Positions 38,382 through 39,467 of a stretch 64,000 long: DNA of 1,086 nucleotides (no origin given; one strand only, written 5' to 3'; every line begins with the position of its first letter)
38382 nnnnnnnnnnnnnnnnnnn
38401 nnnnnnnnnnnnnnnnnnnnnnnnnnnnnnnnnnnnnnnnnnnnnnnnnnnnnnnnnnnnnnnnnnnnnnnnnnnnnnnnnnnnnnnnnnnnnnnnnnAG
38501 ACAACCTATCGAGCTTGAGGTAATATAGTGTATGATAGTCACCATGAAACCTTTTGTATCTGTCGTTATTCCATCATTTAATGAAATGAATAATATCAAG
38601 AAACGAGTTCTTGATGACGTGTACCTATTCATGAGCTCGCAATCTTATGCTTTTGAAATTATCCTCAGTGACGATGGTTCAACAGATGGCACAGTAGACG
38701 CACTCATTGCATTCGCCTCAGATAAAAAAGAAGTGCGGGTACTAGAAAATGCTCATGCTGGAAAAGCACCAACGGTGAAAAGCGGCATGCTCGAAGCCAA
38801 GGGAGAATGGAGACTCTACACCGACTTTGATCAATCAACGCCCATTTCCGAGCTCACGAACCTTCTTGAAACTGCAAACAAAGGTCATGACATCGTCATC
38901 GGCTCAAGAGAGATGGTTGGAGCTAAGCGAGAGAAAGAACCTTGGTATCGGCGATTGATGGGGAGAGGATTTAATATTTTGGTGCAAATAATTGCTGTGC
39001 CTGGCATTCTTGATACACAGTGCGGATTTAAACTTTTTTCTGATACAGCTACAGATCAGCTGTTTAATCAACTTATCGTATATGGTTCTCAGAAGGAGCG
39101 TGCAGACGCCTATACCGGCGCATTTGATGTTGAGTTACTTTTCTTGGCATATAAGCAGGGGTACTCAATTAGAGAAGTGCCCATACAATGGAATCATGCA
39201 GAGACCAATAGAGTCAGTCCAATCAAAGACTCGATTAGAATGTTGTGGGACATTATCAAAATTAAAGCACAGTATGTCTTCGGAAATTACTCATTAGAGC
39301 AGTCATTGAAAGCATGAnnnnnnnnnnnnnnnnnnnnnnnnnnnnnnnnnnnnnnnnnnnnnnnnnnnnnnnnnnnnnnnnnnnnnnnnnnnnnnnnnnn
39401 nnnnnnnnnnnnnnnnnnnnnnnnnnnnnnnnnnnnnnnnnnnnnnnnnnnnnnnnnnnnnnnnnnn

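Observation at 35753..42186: Gtr-like lipid-linked glycosylation module: GtrA/GtrB fusion plus several GT-C transferases, downstream of the GDP-D-rhamnose genes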

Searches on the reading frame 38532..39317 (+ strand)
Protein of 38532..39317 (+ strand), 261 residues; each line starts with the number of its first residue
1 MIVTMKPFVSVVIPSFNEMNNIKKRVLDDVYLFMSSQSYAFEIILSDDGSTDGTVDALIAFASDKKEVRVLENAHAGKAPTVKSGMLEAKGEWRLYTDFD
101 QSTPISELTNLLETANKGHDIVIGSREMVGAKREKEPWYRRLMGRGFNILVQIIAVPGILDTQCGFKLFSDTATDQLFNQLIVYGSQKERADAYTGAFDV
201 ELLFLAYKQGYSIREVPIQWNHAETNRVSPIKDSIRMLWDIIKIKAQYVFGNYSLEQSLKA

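Call 4: search_protein_families(library=pfam, proteins=[window:38532-39317:+], max_evalue=0.01)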
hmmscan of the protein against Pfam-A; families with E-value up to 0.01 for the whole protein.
window:38532-39317:+ (261 aa): 2 families
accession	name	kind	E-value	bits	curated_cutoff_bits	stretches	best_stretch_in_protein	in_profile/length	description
PF00535.33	Glycos_transf_2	-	4e-21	76.1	23.3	1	10-177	1-167/168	Glycosyl transferase family 2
PF10111.15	Glyco_tranf_2_2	-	0.0064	16.4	27.3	1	10-110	1-101/276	Glycosyltransferase like family 2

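Call 6: search_protein_families(library=ncbifam, proteins=[window:38532-39317:+], max_evalue=0.01)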
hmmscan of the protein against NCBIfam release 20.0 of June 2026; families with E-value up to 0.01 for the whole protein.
window:38532-39317:+ (261 aa): 18 families
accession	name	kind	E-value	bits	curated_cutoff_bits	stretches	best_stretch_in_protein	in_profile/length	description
NF047588.1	GlcsyltransPgfSStrep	equivalog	4.1e-15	55.8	500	1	9-178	3-168/308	glycosyltransferase PgfS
NF007986.1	PRK10714.1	equivalog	6.4e-14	51.7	529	1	9-168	8-163/316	undecaprenyl-phosphate 4-deoxy-4-formamido-L-arabinose transferase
NF041391.1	DPhHxTase_Halo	equivalog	1.1e-13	50.7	375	1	15-245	3-209/213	dolichyl-phosphate hexose transferase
NF041875.1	EPS_EpsD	equivalog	3.3e-13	49.7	370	1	9-137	1-126/325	exopolysaccharide biosynthesis glycosyltransferase EpsD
TIGR03937.1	PgaC_IcaA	equivalog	2e-11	43.5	422.3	1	6-99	44-134/407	poly-beta-1,6-N-acetyl-D-glucosamine synthase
NF007482.0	PRK10073.1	equivalog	3.1e-11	42.9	423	1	6-119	5-114/334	glycosyltransferase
NF050050.1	ProtGlycPglI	equivalog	3.5e-09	36.4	500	1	6-125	1-118/306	GalNAc(5)-diNAcBac-PP-undecaprenol beta-1,3-glucosyltransferase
TIGR04283.1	glyco_like_mftF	equivalog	7.1e-09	35.6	182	1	9-117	1-99/221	TIGR04283 family arsenosugar biosynthesis glycosyltransferase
TIGR04182.1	glyco_TIGR04182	equivalog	4.5e-08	32.8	325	1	9-244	2-217/293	S-layer glycoprotein N-glycosyltransferase AglJ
NF047683.1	TeichurnBiosyTuaG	equivalog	8.4e-08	32.2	400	1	4-105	3-101/252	teichuronic acid biosynthesis protein TuaG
NF058614.1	PPMAGASynPpgS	equivalog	1.9e-07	30.8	370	1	10-177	3-165/226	polyprenyl-phospho-N-acetylgalactosaminyl synthase PpgS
TIGR03469.1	HpnB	hypoth_equivalog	1.1e-06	28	379.25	1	5-119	42-164/386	hopene-associated glycosyltransferase HpnB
NF045692.1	OglycostaseCruG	equivalog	7.8e-06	25.1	600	1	9-125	43-163/386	2'-O-glycosyltransferase CruG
NF038302.1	EPS_HpsE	equivalog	1.1e-05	24.6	300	1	9-101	3-97/307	hormogonium polysaccharide biosynthesis glycosyltransferase HpsE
TIGR03965.1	mycofact_glyco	equivalog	0.00012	21.1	280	1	7-102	74-166/467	mycofactocin biosynthesis glycosyltransferase MftF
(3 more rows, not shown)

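Call 13: search_solved_structures(query=window:38532-39317:+, max_evalue=0.001, show_alignments=1)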
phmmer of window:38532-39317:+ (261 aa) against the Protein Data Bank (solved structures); distinct sequences matched with E-value up to 0.001: 13.
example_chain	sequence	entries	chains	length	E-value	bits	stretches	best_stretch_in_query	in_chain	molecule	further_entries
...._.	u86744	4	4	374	1.5e-15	60.5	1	9-163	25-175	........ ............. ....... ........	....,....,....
9hwj_A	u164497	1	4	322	2.4e-11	46.7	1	9-170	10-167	Undecaprenyl-phosphate 4-deoxy-4-formamido-L-arabinose transferase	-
9bhc_C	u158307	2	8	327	2.5e-10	43.4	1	9-169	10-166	Undecaprenyl-phosphate 4-deoxy-4-formamido-L-arabinose transferase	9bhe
8vxh_A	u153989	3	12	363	3.2e-10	43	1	9-169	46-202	Undecaprenyl-phosphate 4-deoxy-4-formamido-L-arabinose transferase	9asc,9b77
5eke_A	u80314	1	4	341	1.4e-07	34.4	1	9-148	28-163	Uncharacterized glycosyltransferase sll0501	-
5ekp_C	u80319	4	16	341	1.4e-07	34.4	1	9-148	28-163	Uncharacterized glycosyltransferase sll0501 | Glycosyltransferase sll0501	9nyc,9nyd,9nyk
9nye_A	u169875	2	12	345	1.4e-07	34.4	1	9-148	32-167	Glycosyltransferase sll0501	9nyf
6yv7_B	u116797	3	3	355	3.9e-06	29.6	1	4-107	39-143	Glycosyl transferase, family 2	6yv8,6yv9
6yv7_A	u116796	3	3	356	4e-06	29.6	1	4-107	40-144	Glycosyl transferase, family 2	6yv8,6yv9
5hea_A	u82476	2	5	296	6.7e-06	28.9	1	8-121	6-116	Putative glycosyltransferase (GalT1)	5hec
8bz8_A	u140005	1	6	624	2.9e-05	26.8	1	9-103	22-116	Glycosyltransferase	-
8bz4_A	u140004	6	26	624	3e-05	26.8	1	9-103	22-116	Glycosyltransferase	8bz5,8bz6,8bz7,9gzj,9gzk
6p61_A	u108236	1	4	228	5.9e-05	25.8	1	6-102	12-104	Glycosyltransferase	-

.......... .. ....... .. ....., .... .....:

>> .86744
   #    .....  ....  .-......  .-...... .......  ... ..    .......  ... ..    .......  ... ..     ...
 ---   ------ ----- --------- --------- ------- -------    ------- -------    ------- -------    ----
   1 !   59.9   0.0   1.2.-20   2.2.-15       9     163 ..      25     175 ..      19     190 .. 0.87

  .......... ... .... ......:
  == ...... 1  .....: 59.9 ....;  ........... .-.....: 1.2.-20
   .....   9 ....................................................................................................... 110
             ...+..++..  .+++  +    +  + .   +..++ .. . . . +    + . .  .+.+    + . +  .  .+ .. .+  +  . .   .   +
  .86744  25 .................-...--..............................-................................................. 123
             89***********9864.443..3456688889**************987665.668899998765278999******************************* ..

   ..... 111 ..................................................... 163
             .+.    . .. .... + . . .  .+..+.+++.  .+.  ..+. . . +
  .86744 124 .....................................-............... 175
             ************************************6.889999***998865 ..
